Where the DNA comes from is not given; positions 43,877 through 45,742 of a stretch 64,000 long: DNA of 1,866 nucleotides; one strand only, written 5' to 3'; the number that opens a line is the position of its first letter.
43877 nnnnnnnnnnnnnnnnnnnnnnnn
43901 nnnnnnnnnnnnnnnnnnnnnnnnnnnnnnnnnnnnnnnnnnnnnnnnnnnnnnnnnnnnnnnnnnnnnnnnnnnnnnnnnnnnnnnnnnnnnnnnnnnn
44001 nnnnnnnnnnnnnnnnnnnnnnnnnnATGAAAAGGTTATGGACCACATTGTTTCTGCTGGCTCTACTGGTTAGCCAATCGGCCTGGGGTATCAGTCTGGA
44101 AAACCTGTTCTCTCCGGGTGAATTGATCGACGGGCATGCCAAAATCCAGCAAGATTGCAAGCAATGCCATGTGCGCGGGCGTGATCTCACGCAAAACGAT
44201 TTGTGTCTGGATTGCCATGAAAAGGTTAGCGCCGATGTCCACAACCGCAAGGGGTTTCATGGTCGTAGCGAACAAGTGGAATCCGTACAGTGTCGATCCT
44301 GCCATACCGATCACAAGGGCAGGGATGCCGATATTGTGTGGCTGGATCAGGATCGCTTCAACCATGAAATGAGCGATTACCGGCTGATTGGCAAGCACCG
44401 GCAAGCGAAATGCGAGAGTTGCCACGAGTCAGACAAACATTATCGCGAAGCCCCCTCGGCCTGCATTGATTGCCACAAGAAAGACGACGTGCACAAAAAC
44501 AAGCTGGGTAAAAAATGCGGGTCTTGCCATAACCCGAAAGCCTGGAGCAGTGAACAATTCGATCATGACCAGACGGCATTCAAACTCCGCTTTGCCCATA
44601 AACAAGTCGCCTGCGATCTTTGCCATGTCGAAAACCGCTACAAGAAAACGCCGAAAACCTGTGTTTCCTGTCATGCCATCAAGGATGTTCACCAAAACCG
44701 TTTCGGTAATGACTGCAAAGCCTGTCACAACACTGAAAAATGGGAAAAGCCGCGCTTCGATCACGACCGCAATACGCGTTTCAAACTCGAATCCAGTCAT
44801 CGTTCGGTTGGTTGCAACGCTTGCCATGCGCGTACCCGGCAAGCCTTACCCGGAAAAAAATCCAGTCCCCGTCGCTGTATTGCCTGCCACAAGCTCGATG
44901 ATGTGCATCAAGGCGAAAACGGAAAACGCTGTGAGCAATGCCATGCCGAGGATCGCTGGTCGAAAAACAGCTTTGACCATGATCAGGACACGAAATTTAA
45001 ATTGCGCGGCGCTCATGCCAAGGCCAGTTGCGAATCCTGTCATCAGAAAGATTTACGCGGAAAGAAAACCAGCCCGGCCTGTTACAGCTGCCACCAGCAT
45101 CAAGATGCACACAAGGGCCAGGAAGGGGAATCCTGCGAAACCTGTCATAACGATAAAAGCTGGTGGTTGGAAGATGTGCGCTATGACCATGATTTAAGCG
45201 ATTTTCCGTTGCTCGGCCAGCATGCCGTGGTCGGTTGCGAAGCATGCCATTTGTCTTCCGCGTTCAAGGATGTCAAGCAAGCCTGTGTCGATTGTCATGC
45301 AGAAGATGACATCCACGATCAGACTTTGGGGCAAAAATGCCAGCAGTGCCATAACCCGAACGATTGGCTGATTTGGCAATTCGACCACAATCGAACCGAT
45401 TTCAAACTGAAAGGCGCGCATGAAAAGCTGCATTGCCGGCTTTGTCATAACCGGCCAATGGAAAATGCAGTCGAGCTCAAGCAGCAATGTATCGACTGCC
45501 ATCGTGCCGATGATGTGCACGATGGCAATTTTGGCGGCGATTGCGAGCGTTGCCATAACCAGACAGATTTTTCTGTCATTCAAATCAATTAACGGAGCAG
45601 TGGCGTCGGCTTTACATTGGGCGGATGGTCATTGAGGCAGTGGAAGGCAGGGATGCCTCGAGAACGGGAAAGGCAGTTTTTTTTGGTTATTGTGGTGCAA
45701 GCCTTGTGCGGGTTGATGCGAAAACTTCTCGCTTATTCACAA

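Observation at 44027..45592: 21-heme cytochrome built as a polymer of seven triheme c7-like modules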

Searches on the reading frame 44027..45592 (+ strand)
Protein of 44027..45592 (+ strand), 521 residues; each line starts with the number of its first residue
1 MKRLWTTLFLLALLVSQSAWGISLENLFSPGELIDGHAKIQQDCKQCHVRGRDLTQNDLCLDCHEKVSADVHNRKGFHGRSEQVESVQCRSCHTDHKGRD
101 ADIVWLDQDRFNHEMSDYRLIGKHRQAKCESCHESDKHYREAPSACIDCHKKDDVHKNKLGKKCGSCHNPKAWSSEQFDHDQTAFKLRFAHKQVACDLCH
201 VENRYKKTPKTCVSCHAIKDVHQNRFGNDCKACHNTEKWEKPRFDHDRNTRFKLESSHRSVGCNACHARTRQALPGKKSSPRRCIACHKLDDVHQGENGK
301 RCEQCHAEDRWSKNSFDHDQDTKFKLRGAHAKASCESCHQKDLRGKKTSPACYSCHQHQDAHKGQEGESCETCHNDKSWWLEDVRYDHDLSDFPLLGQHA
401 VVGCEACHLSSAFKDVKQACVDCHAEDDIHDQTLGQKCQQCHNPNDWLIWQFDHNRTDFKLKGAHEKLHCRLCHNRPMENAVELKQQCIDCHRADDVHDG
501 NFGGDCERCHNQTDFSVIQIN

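Call 4: search_protein_families(library=pfam, proteins=[window:44027-45592:+], max_evalue=0.01)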
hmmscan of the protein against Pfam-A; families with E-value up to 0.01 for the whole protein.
window:44027-45592:+ (521 aa): 5 families
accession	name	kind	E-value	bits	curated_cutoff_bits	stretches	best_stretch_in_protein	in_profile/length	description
PF14522.11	Cytochrome_C7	-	7.3e-26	90.2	24.8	4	428-493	6-67/67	Cytochrome c7 and related cytochrome c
PF14537.11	Cytochrom_c3_2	-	2.8e-17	63.4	25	2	37-98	2-69/79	Cytochrome c3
PF22113.1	Mtrc-MtrF_II-IV_dom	-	1.7e-11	44.4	30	1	295-382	77-172/176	Outer membrane cytochrome MtrC/MtrF-like, domains II/IV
PF02085.21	Cytochrom_CIII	-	1.3e-09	38.8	22.9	1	37-101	28-90/101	Class III cytochrome C family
PF14495.11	Cytochrom_C550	-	0.0066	16.6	27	1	26-66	19-59/136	Cytochrome c-550 domain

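Call 5: search_solved_structures(query=window:44027-45592:+, max_evalue=1, show_alignments=3)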
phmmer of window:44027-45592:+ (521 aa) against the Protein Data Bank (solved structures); distinct sequences matched with E-value up to 1: 1.
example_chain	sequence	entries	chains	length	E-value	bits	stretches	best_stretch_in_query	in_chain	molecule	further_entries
8e5g_A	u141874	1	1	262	0.28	13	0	295-375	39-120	c-type cytochrome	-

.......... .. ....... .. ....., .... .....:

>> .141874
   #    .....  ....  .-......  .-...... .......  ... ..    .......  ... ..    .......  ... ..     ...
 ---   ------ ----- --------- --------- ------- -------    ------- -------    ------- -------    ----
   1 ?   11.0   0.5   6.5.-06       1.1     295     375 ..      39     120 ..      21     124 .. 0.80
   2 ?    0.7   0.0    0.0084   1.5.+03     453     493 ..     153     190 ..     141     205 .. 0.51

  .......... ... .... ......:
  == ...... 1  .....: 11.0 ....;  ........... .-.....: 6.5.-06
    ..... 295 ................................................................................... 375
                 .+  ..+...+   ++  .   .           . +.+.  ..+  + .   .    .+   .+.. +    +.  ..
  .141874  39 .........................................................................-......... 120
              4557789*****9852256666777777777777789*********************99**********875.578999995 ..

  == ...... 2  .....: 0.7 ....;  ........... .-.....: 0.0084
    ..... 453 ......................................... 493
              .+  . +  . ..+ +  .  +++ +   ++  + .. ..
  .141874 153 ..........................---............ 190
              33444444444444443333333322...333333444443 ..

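Call 7: search_protein_families(library=ncbifam, proteins=[window:44027-45592:+], max_evalue=0.001)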
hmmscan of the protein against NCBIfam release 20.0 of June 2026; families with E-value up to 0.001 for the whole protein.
window:44027-45592:+ (521 aa): 1 family
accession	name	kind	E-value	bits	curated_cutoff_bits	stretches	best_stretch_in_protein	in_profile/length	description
NF045713.1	CxxCH_16_HmcA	equivalog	4.3e-07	28.9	400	1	144-292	112-256/541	sulfate respiration complex hexadecaheme cytochrome HmcA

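Call 9: find_homologous_proteins(query=window:44027-45592:+, max_evalue=0.00001)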
Query window:44027-45592:+ (521 aa): 5823 proteins with E <= 0.00001 among 7797 candidates; the best 120 are listed.
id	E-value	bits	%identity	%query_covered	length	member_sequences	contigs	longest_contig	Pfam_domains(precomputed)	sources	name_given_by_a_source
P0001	0.0e+0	1241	100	100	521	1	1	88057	PF14537.12,PF02085.22,PF14522.12,PF22113.2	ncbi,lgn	-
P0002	1.7e-276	936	73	100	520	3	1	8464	PF14537.12,PF02085.22,PF14522.12,PF22113.2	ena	-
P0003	2.2e-256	870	44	99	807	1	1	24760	PF14537.12,PF02085.22,PF14522.12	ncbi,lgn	-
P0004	4.5e-244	829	43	97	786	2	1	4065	PF14537.12,PF02085.22,PF14522.12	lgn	-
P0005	2.4e-242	824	65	100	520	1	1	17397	PF14537.12,PF02085.22,PF14522.12,PF22113.2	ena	-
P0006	1.9e-238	811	65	97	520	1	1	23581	PF14537.12,PF02085.22,PF14522.12,PF22113.2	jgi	jgi:hypothetical protein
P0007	7.3e-232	789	61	96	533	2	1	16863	PF14537.12,PF02085.22,PF14522.12,PF22113.2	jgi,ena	-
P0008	4.2e-231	787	62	95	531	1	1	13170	PF14537.12,PF02085.22,PF14522.12,PF22113.2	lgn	-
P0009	1.3e-229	782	61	100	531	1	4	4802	PF14537.12,PF02085.22,PF14522.12,PF22113.2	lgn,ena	-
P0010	1.3e-228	778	60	100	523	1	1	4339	PF14537.12,PF02085.22,PF14522.12,PF22113.2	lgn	-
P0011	1.4e-228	778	61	100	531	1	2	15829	PF14537.12,PF02085.22,PF14522.12,PF22113.2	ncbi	-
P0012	2.3e-228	778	61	100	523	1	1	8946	PF14537.12,PF02085.22,PF14522.12,PF22113.2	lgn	-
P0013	1.2e-227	775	60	99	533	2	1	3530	PF14537.12,PF02085.22,PF14522.12,PF22113.2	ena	-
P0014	2.8e-226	771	60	98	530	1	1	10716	PF14537.12,PF02085.22,PF14522.12,PF22113.2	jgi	jgi:hypothetical protein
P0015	1.0e-224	766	60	97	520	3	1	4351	PF14537.12,PF02085.22,PF14522.12,PF22113.2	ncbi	-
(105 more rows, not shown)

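Call 14: find_encoding_contigs(protein=P0001, flank=10000, max_places=3)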
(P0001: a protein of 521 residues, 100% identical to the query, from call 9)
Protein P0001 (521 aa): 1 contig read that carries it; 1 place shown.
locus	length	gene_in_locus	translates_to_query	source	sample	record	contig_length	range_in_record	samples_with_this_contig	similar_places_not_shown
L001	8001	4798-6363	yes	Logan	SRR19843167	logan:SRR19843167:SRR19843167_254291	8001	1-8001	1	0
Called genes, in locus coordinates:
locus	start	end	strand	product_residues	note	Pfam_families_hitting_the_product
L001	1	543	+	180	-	?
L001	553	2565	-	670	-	-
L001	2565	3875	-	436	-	PF00037:Fer4 (weak), PF12797:Fer4_2 (weak), PF12837:Fer4_6 (weak), PF13237:Fer4_10, PF14697:Fer4_21, PF12838:Fer4_7 (weak), PF07992:Pyr_redox_2, PF13738:Pyr_redox_3, +6 more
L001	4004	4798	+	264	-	-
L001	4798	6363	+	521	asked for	PF22113:Mtrc-MtrF_II-IV_dom (faint), PF02085:Cytochrom_CIII (faint), PF14537:Cytochrom_c3_2 (faint), PF14522:Cytochrome_C7 (weak)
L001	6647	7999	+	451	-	?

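Call 24: find_related_loci(query=A2, collection=genome_contigs, flank=7000)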
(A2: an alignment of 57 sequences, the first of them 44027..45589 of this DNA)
Query A2 (521 aa) in genome_contigs; peptide patterns used: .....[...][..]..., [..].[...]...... (x = any residue, [..] = any of these).
599 stretches matched a pattern (row limit reached: there are more); 533 encode a relative of the query (tblastn E <= 1e-3); the best 80 are kept; 80 distinct loci.
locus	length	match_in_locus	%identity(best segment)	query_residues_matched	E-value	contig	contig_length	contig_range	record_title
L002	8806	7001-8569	61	3-520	0e+0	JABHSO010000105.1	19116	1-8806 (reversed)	MAG: Gammaproteobacteria bacterium isolate SI039_bin4 k141_926711, whole genome shotgun sequence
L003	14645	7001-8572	61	1-521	0e+0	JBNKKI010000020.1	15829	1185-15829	MAG: Gammaproteobacteria bacterium isolate H1H2.bin.43.orig k141_91555, whole genome shotgun sequence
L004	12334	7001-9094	61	17-521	0e+0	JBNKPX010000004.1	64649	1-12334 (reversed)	MAG: Gammaproteobacteria bacterium isolate G1.bin.3.strict NODE_4_length_64649_cov_11.195379, whole genome shotgun seque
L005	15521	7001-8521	59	17-521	0e+0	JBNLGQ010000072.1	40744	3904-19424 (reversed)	MAG: Gammaproteobacteria bacterium isolate C1.bin.13.orig k141_1280775, whole genome shotgun sequence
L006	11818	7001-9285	51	1-521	0e+0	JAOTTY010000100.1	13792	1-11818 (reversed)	MAG: Gammaproteobacteria bacterium isolate 13_July_SF_Bin35 13_July_SF_Bin35_scaffold_1697_c1, whole genome shotgun sequ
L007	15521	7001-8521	48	15-521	8e-167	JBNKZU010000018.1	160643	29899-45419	MAG: Thiohalomonadaceae bacterium isolate D1.bin.2.orig k141_208818, whole genome shotgun sequence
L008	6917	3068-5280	48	16-520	4e-166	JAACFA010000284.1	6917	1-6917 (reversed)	MAG: Gammaproteobacteria bacterium isolate bin.4 scaffold_31195, whole genome shotgun sequence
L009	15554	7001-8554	48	5-521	3e-164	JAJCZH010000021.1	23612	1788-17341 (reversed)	MAG: Deltaproteobacteria bacterium isolate OFTM366 OFTM366_20, whole genome shotgun sequence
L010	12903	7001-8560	48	4-521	2e-164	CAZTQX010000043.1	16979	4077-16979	MAG TPA_asm: uncultured Gammaproteobacteria bacterium isolate binchicken_co253_25 genome assembly, contig: NODE_2015_len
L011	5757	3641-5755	48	15-521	1e-165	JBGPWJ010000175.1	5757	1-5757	MAG: Gammaproteobacteria bacterium isolate OBJ1_062018_090_67 k141_1289052_length_5757_cov_12.2749, whole genome shotgun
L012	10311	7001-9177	48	5-521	2e-163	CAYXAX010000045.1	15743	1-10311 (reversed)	MAG TPA_asm: uncultured Gammaproteobacteria bacterium isolate SRP214966_co3_20 genome assembly, contig: NODE_5530_length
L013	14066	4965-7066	47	8-521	3e-163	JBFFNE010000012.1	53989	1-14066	MAG: Thiohalomonadaceae bacterium isolate Mix_mud18.2022.04.65 k141_1000901_length_53989_cov_162.5611, whole genome shot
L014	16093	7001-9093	47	9-521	2e-163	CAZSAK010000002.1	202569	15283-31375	MAG TPA_asm: uncultured Chromatiaceae bacterium isolate SRP214966_co2_131 genome assembly, contig: NODE_22_length_202569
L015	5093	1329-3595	46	1-521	1e-164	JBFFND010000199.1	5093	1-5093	MAG: Gammaproteobacteria bacterium isolate Mix_mud18.2022.04.64 k141_2103645_length_5093_cov_7.0000, whole genome shotgu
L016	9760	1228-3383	47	4-521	2e-160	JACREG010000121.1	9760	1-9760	MAG: Gammaproteobacteria bacterium isolate NC_groundwater_1693_Pr3_B-0.1um_62_12 SR-2_scaffold_141_2424067, whole genome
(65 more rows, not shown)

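Call 38: predict_structure(alignment_id=A2)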
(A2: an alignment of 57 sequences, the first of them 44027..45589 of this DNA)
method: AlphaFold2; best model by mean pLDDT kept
length: 521 residues; sequences in the alignment: 57
mean_pLDDT: 55.9   pTM: 0.28
mean pLDDT of the five models: 55.9, 51.9, 51.0, 41.3, 39.3
residues with pLDDT >= 90: 5; 70-90: 53; 50-70: 280; < 50: 183
segments of 3 or more residues with pLDDT < 50: 18-30, 98-107, 140-145, 169-178, 203-227, 231-236, 238-242, 269-279, 312-316, 340-346, 379-387, 389-394, 401-403, 426-452, 475-487, 511-521
pLDDT, mean of each block of 10 residues (from residue 1): 89 65 44 56 54 70 80 81 75 59 49 71 68 60 52 56 50 45 55 52 44 42 47 46 59 66 57 43 64 58 54 51 63 57 50 66 62 52 44 49 51 54 49 43 42 53 60 51 48 54 52 44 36
secondary structure, 60 per line:
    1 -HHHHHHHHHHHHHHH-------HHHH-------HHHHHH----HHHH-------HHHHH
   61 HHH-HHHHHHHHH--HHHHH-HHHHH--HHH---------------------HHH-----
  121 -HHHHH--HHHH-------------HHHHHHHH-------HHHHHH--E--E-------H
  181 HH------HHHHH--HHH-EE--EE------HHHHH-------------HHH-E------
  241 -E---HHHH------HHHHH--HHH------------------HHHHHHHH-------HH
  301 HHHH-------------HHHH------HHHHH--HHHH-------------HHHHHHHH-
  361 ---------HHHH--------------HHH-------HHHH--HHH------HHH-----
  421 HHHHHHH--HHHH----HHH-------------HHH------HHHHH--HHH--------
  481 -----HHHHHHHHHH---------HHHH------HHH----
elements in order: H2-16 H24-27 H35-40 H45-48 H56-63 H65-73 H76-80 H82-86 H122-126 H129-132 H146-153 H161-166 H189-193 H212-216 H246-249 H256-260 H284-291 H299-304 H318-321 H328-332 H335-338 H352-359 H370-373 H398-401 H421-427 H430-433 H463-467 H486-495 H505-508

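Call 49: search_protein_families(library=ncbifam, proteins=[window:44027-45592:+], max_evalue=10)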
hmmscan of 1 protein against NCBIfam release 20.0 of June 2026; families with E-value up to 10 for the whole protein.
window:44027-45592:+ (521 aa): 6 families
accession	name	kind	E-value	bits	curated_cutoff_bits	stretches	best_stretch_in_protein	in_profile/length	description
NF045713.1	CxxCH_16_HmcA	equivalog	4.3e-07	28.9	400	4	144-292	112-256/541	sulfate respiration complex hexadecaheme cytochrome HmcA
TIGR03508.1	decahem_SO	subfamily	0.0018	17.8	192.2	3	368-494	3-126/258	DmsE family decaheme c-type cytochrome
TIGR03046.1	PS_II_psbV2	equivalog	0.0062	16.2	148.35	1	27-61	51-85/157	photosystem II cytochrome PsbV2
TIGR04257.1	nanowire_3heme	domain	0.0076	16.4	40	4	429-493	19-75/75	c(7)-type cytochrome triheme domain-containing protein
TIGR03045.1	PS_II_C550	equivalog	0.3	10.7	177.75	1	28-65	46-83/159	photosystem II cytochrome c-550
NF041781.1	mnquin_red_QrcA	equivalog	5.4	6.6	180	3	86-151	117-174/174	menaquinone reductase multiheme cytochrome c subunit QrcA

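Call 73: list_cluster_members(proteins=[P0001, P0002])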
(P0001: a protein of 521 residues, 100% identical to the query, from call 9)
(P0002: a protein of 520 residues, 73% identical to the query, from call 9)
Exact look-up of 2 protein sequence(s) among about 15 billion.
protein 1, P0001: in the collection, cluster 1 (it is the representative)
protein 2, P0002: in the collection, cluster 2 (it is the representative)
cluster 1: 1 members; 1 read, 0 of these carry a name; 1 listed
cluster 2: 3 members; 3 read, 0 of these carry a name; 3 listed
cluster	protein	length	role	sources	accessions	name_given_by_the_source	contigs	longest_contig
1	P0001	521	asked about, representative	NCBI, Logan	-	-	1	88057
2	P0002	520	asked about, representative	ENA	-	-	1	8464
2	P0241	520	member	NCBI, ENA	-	-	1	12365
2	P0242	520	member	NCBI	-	-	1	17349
